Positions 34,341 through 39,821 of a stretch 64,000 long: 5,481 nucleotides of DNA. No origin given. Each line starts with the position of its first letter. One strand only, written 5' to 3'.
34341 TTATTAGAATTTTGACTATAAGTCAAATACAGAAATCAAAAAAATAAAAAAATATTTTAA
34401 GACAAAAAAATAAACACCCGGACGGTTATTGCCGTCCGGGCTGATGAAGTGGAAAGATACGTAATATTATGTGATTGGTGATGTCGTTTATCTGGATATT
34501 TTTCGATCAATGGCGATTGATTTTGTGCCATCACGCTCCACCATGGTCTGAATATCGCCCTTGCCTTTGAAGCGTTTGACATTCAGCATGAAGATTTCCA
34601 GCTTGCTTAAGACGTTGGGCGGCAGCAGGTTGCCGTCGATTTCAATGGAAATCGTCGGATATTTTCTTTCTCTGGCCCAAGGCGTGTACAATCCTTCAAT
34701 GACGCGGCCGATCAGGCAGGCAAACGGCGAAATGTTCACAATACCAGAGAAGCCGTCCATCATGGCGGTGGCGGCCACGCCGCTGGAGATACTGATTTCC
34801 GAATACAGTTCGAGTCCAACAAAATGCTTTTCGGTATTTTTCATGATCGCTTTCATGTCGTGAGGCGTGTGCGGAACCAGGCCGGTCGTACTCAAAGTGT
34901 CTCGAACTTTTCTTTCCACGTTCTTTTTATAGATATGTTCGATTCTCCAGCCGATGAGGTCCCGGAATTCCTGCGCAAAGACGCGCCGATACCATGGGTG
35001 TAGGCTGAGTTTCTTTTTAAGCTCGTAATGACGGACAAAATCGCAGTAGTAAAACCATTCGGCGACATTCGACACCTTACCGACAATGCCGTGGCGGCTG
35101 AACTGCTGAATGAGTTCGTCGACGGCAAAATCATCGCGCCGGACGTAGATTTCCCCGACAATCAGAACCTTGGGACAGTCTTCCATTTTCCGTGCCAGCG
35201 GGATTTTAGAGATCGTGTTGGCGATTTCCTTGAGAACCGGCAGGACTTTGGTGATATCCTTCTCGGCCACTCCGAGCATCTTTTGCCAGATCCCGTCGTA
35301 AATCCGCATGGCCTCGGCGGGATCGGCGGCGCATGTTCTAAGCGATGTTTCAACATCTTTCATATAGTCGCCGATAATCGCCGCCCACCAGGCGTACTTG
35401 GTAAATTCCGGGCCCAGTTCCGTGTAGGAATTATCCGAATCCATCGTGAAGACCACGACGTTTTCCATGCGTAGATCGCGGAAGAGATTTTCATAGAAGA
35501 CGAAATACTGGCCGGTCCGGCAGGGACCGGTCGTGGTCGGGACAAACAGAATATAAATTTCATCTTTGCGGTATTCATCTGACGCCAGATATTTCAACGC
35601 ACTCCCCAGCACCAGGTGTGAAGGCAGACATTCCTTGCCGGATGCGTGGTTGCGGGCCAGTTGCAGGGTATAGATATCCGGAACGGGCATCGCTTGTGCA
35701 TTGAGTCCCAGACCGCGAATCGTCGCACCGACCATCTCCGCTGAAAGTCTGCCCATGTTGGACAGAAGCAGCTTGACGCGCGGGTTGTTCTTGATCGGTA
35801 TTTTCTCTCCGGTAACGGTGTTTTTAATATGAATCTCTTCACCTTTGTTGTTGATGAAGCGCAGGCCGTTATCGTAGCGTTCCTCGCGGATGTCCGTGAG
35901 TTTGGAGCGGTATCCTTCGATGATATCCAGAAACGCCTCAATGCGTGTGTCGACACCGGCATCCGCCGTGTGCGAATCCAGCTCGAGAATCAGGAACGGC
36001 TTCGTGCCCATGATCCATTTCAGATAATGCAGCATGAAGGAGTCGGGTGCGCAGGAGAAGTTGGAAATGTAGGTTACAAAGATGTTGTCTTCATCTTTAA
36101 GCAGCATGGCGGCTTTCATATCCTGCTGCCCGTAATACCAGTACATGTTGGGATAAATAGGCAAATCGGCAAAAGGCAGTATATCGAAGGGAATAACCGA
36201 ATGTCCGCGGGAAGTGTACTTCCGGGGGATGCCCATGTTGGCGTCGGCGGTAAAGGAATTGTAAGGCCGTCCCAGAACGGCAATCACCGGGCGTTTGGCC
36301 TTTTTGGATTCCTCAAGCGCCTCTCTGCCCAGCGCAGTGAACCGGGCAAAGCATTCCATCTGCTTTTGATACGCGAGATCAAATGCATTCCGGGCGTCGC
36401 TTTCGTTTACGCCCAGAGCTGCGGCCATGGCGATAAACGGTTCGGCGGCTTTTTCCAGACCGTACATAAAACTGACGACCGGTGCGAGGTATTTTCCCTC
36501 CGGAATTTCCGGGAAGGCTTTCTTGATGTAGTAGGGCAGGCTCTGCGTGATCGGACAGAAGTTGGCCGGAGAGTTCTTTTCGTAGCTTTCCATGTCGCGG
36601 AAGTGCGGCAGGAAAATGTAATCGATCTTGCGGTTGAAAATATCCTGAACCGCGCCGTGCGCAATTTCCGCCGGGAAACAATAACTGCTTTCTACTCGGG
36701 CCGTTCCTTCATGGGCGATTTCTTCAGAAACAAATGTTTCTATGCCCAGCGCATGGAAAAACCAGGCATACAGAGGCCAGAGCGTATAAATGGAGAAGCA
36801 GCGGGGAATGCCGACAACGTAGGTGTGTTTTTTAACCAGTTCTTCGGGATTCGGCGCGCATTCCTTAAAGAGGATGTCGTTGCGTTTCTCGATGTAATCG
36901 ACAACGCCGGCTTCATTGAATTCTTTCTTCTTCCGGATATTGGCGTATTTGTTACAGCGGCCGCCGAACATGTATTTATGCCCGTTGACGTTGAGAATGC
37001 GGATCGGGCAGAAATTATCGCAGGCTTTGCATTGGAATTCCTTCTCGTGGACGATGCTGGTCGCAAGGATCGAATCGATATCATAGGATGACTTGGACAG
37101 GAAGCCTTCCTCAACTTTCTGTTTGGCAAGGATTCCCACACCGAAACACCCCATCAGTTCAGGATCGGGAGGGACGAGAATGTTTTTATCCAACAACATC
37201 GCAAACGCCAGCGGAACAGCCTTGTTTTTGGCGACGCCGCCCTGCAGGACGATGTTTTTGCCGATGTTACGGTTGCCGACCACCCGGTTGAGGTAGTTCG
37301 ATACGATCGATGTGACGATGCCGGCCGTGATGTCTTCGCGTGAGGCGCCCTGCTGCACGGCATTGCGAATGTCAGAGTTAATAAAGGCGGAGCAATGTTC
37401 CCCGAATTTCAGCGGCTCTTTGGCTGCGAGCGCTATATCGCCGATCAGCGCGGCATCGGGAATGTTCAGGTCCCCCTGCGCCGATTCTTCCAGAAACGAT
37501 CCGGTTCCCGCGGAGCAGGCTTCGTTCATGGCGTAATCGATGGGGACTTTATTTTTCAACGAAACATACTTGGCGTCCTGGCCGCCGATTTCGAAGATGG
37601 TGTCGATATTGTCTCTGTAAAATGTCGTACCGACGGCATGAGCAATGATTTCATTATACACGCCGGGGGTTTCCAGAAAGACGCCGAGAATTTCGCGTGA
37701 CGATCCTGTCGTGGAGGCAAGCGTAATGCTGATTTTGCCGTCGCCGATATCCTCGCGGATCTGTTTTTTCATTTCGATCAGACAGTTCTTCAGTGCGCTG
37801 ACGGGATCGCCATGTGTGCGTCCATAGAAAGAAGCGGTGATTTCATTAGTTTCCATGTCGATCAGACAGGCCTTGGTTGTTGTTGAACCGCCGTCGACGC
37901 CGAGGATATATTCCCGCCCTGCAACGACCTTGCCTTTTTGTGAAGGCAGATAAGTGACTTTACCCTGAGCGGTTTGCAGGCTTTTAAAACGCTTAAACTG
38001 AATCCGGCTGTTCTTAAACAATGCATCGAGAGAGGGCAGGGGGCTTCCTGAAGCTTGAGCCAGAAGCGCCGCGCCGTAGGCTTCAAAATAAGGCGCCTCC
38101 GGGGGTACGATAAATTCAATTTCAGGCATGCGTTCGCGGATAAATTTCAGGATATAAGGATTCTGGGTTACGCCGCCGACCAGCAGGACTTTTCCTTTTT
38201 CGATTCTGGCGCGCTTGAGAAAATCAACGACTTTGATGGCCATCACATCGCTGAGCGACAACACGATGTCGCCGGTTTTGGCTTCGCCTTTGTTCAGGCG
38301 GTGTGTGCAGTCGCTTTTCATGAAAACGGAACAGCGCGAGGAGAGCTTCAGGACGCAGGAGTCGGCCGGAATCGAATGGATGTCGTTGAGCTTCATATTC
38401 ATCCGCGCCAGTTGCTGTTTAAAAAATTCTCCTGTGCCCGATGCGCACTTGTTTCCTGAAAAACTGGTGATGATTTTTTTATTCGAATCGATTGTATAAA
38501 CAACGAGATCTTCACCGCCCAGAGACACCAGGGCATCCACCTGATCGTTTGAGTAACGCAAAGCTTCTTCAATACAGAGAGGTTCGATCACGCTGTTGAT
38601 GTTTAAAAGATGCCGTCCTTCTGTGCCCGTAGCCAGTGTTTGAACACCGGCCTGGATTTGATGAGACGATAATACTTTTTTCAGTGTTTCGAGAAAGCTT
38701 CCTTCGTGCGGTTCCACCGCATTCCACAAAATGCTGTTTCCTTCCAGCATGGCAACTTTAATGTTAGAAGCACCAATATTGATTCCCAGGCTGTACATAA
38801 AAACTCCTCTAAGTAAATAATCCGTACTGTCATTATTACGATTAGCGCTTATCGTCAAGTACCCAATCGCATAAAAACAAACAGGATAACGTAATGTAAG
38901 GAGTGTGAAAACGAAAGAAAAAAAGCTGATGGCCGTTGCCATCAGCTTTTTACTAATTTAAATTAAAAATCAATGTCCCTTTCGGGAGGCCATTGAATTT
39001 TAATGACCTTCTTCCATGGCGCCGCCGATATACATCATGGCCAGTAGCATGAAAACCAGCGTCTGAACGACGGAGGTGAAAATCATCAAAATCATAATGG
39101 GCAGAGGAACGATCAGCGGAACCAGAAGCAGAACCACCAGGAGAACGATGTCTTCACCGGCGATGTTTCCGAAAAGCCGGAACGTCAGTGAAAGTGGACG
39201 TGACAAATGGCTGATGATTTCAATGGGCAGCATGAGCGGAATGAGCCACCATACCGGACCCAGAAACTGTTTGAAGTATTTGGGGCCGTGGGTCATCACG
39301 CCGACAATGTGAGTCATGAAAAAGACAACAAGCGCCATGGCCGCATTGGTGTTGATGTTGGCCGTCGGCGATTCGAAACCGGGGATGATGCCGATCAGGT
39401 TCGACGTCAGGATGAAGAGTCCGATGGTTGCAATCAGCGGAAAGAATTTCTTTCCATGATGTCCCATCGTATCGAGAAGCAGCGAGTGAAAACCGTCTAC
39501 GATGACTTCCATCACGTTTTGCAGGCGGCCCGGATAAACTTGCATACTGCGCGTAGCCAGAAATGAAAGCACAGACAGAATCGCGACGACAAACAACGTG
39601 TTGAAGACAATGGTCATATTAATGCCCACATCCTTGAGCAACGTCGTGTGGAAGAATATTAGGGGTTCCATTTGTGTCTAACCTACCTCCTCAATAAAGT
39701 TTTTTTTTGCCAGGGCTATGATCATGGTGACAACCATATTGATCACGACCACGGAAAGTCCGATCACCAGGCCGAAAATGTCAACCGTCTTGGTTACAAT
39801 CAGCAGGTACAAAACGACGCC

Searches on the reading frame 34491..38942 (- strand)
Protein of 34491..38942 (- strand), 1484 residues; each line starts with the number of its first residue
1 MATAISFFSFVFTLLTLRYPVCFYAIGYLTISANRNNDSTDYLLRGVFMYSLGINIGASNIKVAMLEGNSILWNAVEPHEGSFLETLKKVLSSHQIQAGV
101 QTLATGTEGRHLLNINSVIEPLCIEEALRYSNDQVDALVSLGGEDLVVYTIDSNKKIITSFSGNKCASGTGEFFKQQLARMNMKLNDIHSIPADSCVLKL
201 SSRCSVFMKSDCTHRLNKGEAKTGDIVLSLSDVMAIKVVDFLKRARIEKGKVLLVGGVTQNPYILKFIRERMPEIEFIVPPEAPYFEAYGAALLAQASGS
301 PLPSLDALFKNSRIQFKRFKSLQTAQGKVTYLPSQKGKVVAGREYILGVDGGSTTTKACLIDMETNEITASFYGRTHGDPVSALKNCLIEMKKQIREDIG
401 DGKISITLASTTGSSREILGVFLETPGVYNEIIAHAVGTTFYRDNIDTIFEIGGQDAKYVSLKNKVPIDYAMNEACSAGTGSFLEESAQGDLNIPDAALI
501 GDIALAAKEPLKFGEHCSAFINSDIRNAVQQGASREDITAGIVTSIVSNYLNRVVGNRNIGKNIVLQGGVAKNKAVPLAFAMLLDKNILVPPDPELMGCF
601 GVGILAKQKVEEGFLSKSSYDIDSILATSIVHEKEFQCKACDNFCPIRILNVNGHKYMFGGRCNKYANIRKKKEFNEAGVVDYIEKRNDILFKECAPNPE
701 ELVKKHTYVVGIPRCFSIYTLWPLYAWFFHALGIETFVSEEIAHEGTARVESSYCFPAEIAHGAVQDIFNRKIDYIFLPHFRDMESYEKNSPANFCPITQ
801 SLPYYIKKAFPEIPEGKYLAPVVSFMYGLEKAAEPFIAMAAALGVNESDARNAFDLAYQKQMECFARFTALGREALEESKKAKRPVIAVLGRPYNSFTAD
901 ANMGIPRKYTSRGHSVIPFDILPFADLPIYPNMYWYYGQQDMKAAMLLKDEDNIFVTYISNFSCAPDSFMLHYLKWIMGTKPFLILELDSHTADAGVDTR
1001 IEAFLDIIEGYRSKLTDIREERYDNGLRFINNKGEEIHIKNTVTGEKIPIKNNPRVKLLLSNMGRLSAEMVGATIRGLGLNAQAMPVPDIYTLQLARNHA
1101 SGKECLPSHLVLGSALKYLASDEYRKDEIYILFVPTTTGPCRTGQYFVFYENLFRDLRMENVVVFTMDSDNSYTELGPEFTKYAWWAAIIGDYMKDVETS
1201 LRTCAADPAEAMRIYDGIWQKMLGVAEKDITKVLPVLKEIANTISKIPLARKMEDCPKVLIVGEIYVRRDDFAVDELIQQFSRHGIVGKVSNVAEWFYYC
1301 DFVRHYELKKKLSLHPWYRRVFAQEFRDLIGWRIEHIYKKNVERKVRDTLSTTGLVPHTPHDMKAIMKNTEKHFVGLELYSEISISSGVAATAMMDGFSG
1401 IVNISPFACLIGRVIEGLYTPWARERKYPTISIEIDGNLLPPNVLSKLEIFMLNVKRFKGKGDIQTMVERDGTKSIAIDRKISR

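Call 44: search_protein_families(library=pfam, proteins=[window:34491-38942:-])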
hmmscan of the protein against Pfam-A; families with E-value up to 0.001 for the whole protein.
window:34491-38942:- (1484 aa): 2 families
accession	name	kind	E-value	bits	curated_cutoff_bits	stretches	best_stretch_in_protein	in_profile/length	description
PF01869.26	BcrAD_BadFG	-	6.1e-50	170.7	31.5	2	347-601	1-266/271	BadF/BadG/BcrA/BcrD ATPase family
PF09989.15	DUF2229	-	1.7e-48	165.6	29.4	1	710-921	2-217/218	CoA enzyme activase uncharacterised domain (DUF2229)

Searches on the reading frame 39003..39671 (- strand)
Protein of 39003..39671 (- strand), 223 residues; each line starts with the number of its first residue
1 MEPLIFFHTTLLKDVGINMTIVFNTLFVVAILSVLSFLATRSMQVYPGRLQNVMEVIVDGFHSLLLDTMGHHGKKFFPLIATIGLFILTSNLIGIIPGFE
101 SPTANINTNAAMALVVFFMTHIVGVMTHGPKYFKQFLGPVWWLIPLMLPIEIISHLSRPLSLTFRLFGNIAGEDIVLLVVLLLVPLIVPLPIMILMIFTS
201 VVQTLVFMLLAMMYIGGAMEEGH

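Call 44: search_protein_families(library=pfam, proteins=[window:39003-39671:-])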
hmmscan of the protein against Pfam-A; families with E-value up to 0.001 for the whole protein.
window:39003-39671:- (223 aa): 1 family
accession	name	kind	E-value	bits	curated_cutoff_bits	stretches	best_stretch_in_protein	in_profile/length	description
PF00119.25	ATP-synt_A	-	1.7e-51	175.6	33.9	1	24-215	3-216/217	ATP synthase A chain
